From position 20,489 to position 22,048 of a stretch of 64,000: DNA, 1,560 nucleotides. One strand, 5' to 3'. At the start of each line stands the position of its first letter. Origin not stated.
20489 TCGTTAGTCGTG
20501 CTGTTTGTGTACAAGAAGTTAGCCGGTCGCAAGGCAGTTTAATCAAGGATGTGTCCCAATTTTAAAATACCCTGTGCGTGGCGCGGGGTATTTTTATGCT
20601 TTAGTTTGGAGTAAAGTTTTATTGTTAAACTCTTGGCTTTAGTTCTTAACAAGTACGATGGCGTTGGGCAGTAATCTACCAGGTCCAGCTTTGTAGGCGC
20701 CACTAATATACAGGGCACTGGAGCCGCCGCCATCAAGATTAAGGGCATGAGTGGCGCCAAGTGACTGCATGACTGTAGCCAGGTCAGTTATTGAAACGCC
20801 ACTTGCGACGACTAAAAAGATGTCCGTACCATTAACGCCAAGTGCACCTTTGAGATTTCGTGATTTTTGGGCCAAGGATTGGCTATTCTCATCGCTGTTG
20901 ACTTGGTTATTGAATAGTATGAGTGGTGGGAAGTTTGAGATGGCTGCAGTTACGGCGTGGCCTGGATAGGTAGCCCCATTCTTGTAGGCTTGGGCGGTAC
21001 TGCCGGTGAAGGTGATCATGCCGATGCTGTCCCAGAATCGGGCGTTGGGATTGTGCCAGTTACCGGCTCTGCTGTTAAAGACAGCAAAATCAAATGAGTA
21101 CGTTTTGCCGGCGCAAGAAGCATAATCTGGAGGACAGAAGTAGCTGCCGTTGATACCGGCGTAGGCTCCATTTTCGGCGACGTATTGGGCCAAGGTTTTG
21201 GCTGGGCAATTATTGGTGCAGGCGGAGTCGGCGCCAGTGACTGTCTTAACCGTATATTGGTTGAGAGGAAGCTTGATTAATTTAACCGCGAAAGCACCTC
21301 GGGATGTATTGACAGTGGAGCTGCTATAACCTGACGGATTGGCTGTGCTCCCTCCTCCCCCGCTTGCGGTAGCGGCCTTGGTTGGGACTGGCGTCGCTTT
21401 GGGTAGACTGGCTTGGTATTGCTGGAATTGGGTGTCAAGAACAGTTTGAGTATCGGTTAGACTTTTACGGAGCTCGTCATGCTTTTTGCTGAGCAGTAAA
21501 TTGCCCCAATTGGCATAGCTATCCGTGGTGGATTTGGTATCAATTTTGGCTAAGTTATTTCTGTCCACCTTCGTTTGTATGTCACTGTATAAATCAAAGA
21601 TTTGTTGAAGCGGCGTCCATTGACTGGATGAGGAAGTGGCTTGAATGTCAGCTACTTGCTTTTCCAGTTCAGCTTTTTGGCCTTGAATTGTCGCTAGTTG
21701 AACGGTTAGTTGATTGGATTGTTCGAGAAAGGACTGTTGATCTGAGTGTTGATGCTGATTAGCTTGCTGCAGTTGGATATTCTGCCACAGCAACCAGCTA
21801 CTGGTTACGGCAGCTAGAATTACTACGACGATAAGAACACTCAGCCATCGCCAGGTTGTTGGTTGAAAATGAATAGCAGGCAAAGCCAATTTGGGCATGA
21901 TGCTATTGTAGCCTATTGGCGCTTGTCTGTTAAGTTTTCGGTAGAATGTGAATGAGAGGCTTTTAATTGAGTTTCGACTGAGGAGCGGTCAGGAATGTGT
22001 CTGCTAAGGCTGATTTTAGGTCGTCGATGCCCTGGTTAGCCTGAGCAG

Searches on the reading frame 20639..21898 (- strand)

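Call 20: search_protein_families(library=pfam, proteins=[window:20639-21898:-], max_evalue=0.00001)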
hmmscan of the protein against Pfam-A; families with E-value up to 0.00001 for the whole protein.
window:20639-21898:- (419 aa): 1 family
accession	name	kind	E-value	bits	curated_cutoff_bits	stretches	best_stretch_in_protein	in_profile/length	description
PF09992.14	NAGPA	-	6.6e-19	69.2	25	1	243-416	1-168/169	Phosphodiester glycosidase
